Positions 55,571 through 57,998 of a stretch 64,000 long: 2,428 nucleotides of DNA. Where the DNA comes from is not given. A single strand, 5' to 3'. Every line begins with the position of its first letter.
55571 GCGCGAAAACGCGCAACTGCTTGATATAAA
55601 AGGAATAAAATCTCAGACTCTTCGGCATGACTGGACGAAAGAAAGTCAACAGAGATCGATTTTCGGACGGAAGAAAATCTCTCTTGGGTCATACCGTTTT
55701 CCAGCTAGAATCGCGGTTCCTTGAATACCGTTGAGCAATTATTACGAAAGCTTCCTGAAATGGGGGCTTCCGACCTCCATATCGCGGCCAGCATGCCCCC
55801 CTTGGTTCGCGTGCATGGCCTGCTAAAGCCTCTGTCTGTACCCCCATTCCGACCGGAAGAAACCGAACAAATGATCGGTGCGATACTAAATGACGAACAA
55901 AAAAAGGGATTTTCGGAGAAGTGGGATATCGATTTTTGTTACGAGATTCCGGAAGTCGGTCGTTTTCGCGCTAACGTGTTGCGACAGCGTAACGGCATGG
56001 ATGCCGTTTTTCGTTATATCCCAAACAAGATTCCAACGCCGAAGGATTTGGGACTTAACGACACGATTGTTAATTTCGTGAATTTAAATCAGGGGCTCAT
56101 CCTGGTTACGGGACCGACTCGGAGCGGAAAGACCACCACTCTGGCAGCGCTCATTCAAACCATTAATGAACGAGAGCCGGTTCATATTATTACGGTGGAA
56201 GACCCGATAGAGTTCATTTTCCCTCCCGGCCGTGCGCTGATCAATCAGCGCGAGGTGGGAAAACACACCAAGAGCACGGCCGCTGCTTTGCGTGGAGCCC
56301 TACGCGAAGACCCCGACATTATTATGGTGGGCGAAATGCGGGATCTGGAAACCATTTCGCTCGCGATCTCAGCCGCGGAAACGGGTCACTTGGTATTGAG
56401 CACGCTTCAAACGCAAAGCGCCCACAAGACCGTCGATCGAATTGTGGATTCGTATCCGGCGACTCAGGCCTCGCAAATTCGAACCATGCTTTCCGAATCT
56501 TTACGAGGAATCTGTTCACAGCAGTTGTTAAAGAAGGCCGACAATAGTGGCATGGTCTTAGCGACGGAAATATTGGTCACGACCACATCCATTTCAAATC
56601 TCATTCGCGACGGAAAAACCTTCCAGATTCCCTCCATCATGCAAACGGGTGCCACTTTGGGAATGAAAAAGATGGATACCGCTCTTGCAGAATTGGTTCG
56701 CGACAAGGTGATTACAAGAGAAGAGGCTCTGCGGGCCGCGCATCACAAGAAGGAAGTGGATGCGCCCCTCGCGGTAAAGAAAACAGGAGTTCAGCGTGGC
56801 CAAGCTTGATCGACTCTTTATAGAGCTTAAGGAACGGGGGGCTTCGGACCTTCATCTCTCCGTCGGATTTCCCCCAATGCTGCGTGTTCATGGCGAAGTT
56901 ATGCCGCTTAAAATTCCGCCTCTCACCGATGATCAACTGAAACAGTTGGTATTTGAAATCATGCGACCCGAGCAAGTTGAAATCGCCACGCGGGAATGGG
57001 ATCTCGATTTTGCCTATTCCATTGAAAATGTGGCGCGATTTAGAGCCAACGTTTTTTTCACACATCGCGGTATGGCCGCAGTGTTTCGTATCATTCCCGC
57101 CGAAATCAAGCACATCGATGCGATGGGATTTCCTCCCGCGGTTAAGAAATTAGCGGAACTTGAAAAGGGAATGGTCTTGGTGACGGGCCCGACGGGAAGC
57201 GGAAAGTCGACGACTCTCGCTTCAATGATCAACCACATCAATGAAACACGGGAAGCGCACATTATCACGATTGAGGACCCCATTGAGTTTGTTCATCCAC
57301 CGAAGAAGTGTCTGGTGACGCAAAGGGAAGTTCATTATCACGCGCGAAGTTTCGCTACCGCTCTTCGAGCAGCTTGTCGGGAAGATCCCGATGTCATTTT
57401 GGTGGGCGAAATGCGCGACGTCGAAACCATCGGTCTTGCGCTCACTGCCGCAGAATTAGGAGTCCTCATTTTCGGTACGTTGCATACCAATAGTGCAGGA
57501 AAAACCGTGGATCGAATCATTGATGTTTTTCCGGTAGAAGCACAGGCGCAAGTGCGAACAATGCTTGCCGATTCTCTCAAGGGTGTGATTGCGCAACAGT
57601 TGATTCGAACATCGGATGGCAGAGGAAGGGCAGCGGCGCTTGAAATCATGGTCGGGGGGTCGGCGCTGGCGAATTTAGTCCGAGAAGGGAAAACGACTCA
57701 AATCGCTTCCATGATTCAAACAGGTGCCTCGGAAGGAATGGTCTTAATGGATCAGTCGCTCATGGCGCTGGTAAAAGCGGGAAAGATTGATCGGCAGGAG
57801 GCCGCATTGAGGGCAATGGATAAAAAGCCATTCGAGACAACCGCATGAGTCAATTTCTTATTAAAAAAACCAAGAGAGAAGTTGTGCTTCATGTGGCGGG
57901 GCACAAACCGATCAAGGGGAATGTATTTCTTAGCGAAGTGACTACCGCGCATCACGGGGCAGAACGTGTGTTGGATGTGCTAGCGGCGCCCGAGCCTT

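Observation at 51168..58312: Minimal Tad-like module (cpaC-cpaF-tadB-tadC only) divergent from tandem PilT paralogs and a coupled unknown gene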

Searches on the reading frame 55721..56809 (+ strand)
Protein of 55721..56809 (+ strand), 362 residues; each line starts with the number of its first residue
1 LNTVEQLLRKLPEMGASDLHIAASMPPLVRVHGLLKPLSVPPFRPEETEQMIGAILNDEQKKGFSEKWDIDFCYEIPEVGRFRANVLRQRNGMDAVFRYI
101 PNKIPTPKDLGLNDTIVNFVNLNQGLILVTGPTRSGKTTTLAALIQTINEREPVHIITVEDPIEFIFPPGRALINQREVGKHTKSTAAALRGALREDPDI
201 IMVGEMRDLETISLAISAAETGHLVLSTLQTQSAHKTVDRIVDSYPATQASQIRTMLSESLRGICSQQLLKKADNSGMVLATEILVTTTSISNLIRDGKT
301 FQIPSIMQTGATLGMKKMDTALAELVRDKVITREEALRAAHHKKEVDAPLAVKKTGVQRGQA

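Call 3: search_protein_families(library=pfam, proteins=[window:55721-56809:+], max_evalue=0.01)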
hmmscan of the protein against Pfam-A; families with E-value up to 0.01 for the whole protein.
window:55721-56809:+ (362 aa): 7 families
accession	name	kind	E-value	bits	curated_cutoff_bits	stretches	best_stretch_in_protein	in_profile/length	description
PF00437.27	T2SSE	-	9.7e-46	156.5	24.9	1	81-279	93-287/370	Type II/IV secretion system protein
PF13401.12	AAA_22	-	9.8e-05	23.1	27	1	123-160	4-40/130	AAA domain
PF13173.12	AAA_14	-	0.00032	21.1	27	1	125-164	3-42/129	AAA domain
PF13245.12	AAA_19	-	0.00052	20.7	25.1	1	121-203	8-72/134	AAA domain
PF13476.12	AAA_23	-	0.00081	20.5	27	1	118-145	16-40/201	AAA domain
PF01580.24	FtsK_SpoIIIE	-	0.0017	18.3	24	1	98-147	14-62/221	FtsK/SpoIIIE family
PF00004.35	AAA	-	0.0082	17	21.2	0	127-230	1-89/131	ATPase family associated with various cellular activities (AAA)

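Call 9: search_protein_families(library=ncbifam, proteins=[window:55721-56809:+], max_evalue=0.001)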
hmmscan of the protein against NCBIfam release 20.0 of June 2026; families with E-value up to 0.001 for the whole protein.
window:55721-56809:+ (362 aa): 18 families
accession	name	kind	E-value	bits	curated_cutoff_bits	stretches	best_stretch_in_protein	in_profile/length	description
TIGR01420.1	pilT_fam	subfamily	1.2e-134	448.9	319.1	1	4-345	2-343/343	PilT/PilU family type 4a pilus ATPase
TIGR02524.1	dot_icm_DotB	equivalog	1.2e-40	139.8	463.3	1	4-307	6-321/358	Dot/Icm type IV secretion system ATPase DotB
TIGR02538.1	type_IV_pilB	equivalog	6.9e-40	137.2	675.65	1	117-244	309-432/564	type IV-A pilus assembly ATPase PilB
NF007755.0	PRK10436.1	equivalog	1.5e-39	136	617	1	3-272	88-357/465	type II secretion system protein GspE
TIGR02533.1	type_II_gspE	equivalog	4.4e-39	134.5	630.25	1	117-267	236-385/486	type II secretion system ATPase GspE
TIGR02525.1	plasmid_TraJ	equivalog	2e-38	132.3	368.3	1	83-280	103-308/372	plasmid transfer ATPase TraJ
NF041000.1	ATPase_ComGA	equivalog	4.1e-35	121.1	300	1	115-271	119-266/267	competence type IV pilus ATPase ComGA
NF053534.1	T4PilAsmATPsTfpB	equivalog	1.1e-33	116.5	850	1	118-244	330-452/584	type IV pilus assembly ATPase TfpB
NF058587.1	archaellum_moto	equivalog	3e-17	62.6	550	1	126-242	277-394/527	archaellum flagellar ATPase motor FlaI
TIGR02782.1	TrbB_P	equivalog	6.9e-14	51.8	304.55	1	113-261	126-272/303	P-type conjugative transfer ATPase TrbB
TIGR02788.1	VirB11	equivalog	1.5e-13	50.5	249.95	1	124-250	144-271/308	P-type DNA transfer ATPase VirB11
NF010469.0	PRK13894.1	subfamily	3.3e-10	39.8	508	1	113-242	139-265/320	conjugal transfer ATPase TrbB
NF010475.0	PRK13900.1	equivalog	3.4e-10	39.5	389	1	122-240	158-278/333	type IV secretion system ATPase VirB11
NF010425.0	PRK13851.1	equivalog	9.2e-10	37.9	461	1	124-212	162-251/344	type IV secretion system protein VirB11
TIGR03819.1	heli_sec_ATPase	hypoth_equivalog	9.8e-10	38.1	373.15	1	124-224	178-279/340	TadA family conjugal transfer-associated ATPase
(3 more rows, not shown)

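Call 74: search_solved_structures(query=window:55721-56809:+, max_evalue=1e-60, show_alignments=1)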
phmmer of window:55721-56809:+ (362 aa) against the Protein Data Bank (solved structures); distinct sequences matched with E-value up to 1e-60: 9.
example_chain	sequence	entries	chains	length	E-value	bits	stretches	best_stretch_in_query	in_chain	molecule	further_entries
3jvu_A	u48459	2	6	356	1.5e-100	340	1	5-340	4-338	Twitching mobility protein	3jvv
2gsz_A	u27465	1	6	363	2.3e-96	326.3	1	6-348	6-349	twitching motility protein PilT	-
2ewv_A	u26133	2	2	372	2.5e-96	326.1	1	6-348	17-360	twitching motility protein PilT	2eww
5fl3_A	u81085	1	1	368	2.8e-89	303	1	5-347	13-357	PILI RETRACTION PROTEIN PILT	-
5zfq_A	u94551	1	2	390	3.3e-89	302.7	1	3-350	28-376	Twitching motility pilus retraction protein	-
6ojx_A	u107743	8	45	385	8.1e-89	301.4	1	3-337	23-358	Twitching motility pilus retraction ATPase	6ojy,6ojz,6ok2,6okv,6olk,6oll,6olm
2eyu_A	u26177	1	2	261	1.4e-71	244.8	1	101-348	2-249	twitching motility protein PilT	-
9n32_A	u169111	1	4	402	8e-71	242.3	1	5-345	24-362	PilU protein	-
10my_A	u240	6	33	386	6.3e-61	209.8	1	14-353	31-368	PilT/PilU family type 4a pilus ATPase | Twitching motility protein PilT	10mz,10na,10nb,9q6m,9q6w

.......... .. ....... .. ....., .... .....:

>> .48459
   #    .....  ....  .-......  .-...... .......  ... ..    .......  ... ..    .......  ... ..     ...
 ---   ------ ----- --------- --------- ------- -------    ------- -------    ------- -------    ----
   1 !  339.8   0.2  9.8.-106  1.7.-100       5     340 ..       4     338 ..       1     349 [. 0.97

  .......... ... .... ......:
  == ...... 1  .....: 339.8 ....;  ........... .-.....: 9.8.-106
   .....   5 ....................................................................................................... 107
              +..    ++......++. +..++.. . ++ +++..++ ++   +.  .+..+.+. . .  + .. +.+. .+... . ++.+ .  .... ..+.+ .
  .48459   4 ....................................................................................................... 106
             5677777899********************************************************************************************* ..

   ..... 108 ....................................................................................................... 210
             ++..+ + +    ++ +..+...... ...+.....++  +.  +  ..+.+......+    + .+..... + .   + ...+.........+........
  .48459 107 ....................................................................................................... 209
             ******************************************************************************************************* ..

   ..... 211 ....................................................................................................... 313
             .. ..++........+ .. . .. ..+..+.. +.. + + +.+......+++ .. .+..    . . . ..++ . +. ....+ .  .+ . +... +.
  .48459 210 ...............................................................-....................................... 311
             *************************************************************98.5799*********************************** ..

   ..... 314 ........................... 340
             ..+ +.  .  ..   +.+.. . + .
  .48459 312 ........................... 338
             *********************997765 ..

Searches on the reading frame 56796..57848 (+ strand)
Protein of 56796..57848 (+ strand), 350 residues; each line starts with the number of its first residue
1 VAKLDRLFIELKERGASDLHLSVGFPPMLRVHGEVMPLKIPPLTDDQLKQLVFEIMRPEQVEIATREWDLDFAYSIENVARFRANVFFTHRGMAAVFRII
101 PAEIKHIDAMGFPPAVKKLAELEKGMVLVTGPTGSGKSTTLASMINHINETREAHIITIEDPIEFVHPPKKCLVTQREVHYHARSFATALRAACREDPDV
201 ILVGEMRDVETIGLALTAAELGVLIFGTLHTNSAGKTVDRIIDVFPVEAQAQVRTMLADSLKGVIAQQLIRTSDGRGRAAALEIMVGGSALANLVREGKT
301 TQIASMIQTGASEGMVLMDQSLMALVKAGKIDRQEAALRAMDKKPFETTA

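Call 3: search_protein_families(library=pfam, proteins=[window:56796-57848:+], max_evalue=0.01)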
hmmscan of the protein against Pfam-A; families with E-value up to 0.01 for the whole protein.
window:56796-57848:+ (350 aa): 19 families
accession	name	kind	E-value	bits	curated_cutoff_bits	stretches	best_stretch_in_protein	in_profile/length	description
PF00437.27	T2SSE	-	4.8e-46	157.5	24.9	1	8-283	16-291/370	Type II/IV secretion system protein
PF13401.12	AAA_22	-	4.1e-05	24.3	27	1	123-179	4-50/130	AAA domain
PF13191.12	AAA_16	-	7.8e-05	23.7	32.6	1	123-159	23-56/167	AAA ATPase domain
PF13555.12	AAA_29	-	0.00025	21.2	27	1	122-141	19-39/61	P-loop containing region of AAA domain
PF25199.1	nSTAND_NTPase5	-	0.00054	20.2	34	1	122-165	39-82/145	Novel STAND NTPase 5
PF13604.12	AAA_30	-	0.00069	19.8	27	1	115-151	9-45/191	AAA domain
PF01935.23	DUF87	-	0.00074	20.1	23.2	1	128-157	27-56/220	Helicase HerA, central domain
PF20720.3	nSTAND3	-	0.00092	19.4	27.2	1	115-164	10-56/155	Novel STAND NTPase 3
PF13173.12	AAA_14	-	0.0014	19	27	0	125-165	3-43/129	AAA domain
PF13245.12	AAA_19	-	0.0015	19.1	25.1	1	121-154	8-41/134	AAA domain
PF13476.12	AAA_23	-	0.0022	19.1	27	1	121-142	16-37/201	AAA domain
PF01580.24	FtsK_SpoIIIE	-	0.0022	17.9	24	1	122-146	38-61/221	FtsK/SpoIIIE family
PF10412.15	TrwB_AAD_bind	-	0.0039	16.6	20.5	1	121-157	12-48/387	Type IV secretion-system coupling protein DNA-binding domain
PF13086.12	AAA_11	-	0.0047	17.2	27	1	123-155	16-45/257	AAA domain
PF12775.13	AAA_7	-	0.0061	16.6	25.8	0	124-156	33-66/181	P-loop containing dynein motor region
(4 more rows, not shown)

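Call 9: search_protein_families(library=ncbifam, proteins=[window:56796-57848:+], max_evalue=0.001)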
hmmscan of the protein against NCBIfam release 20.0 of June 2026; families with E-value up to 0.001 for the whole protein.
window:56796-57848:+ (350 aa): 19 families
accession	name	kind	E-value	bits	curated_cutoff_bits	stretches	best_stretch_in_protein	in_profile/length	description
TIGR01420.1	pilT_fam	subfamily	1.1e-138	462.2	319.1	1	4-343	2-341/343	PilT/PilU family type 4a pilus ATPase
TIGR02525.1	plasmid_TraJ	equivalog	2e-48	165.2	368.3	1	3-338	11-365/372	plasmid transfer ATPase TraJ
TIGR02524.1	dot_icm_DotB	equivalog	3e-42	145.1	463.3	1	4-331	6-345/358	Dot/Icm type IV secretion system ATPase DotB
TIGR02533.1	type_II_gspE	equivalog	1.1e-40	139.7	630.25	1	88-272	201-381/486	type II secretion system ATPase GspE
TIGR02538.1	type_IV_pilB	equivalog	1.2e-39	136.3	675.65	1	78-271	264-453/564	type IV-A pilus assembly ATPase PilB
NF007755.0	PRK10436.1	equivalog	7.1e-39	133.7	617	1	14-272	99-357/465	type II secretion system protein GspE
NF041000.1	ATPase_ComGA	equivalog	2.4e-35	121.8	300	1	94-271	95-266/267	competence type IV pilus ATPase ComGA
NF053534.1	T4PilAsmATPsTfpB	equivalog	4e-35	121.3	850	1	96-273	302-475/584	type IV pilus assembly ATPase TfpB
NF058587.1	archaellum_moto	equivalog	3.3e-15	55.8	550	1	122-242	272-394/527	archaellum flagellar ATPase motor FlaI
TIGR02782.1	TrbB_P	equivalog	1e-13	51.3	304.55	1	125-276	137-285/303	P-type conjugative transfer ATPase TrbB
TIGR02788.1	VirB11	equivalog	1.1e-12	47.6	249.95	1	119-247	139-268/308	P-type DNA transfer ATPase VirB11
TIGR03819.1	heli_sec_ATPase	hypoth_equivalog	7.9e-11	41.7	373.15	1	123-265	177-323/340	TadA family conjugal transfer-associated ATPase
NF010469.0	PRK13894.1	subfamily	5.9e-10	39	508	1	123-276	148-299/320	conjugal transfer ATPase TrbB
NF010425.0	PRK13851.1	equivalog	1.7e-09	37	461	1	124-209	162-248/344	type IV secretion system protein VirB11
NF053672.1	bindosome_BasE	exception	5.9e-08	31.9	1000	1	125-257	271-404/512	bindosome assembly system ATPase subunit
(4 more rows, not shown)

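Call 60: search_solved_structures(query=window:56796-57848:+, max_evalue=1e-20)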
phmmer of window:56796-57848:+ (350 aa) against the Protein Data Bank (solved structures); distinct sequences matched with E-value up to 1e-20: 24.
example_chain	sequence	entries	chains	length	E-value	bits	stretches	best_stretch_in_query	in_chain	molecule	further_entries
3jvu_A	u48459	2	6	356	1.8e-111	375.5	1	12-342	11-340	Twitching mobility protein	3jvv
5zfq_A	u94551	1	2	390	3.2e-99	335.2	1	1-343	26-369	Twitching motility pilus retraction protein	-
6ojx_A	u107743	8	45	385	3.6e-99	335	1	1-332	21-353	Twitching motility pilus retraction ATPase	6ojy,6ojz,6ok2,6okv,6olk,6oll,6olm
2gsz_A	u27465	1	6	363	9.6e-96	323.8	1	7-347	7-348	twitching motility protein PilT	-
2ewv_A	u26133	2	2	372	1e-95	323.7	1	7-347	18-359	twitching motility protein PilT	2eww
5fl3_A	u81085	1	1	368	1.7e-85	290.1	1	12-341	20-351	PILI RETRACTION PROTEIN PILT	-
9n32_A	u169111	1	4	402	6.8e-75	255.3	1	6-340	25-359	PilU protein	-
2eyu_A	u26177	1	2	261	2.5e-73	250.1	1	100-347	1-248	twitching motility protein PilT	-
10my_A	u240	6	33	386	8.5e-66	225.4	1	14-340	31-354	PilT/PilU family type 4a pilus ATPase | Twitching motility protein PilT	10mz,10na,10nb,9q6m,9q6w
6geb_A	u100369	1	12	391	3.8e-36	128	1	4-308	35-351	DotB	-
1p9r_A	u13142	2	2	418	8.5e-29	103.8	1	10-272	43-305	General secretion pathway protein E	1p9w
4pht_A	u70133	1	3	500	1.2e-28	103.3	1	10-272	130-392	General secretory pathway protein E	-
4kss_A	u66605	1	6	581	1.7e-28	102.8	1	10-272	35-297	Type II secretion system protein E, hemolysin-coregulated protein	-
4ksr_A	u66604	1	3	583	1.9e-28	102.7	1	10-272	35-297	Type II secretion system protein E, Hemolysin-coregulated protein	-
6olj_C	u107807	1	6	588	2.2e-28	102.5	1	9-244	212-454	Type IV pilus biogenesis ATPase PilB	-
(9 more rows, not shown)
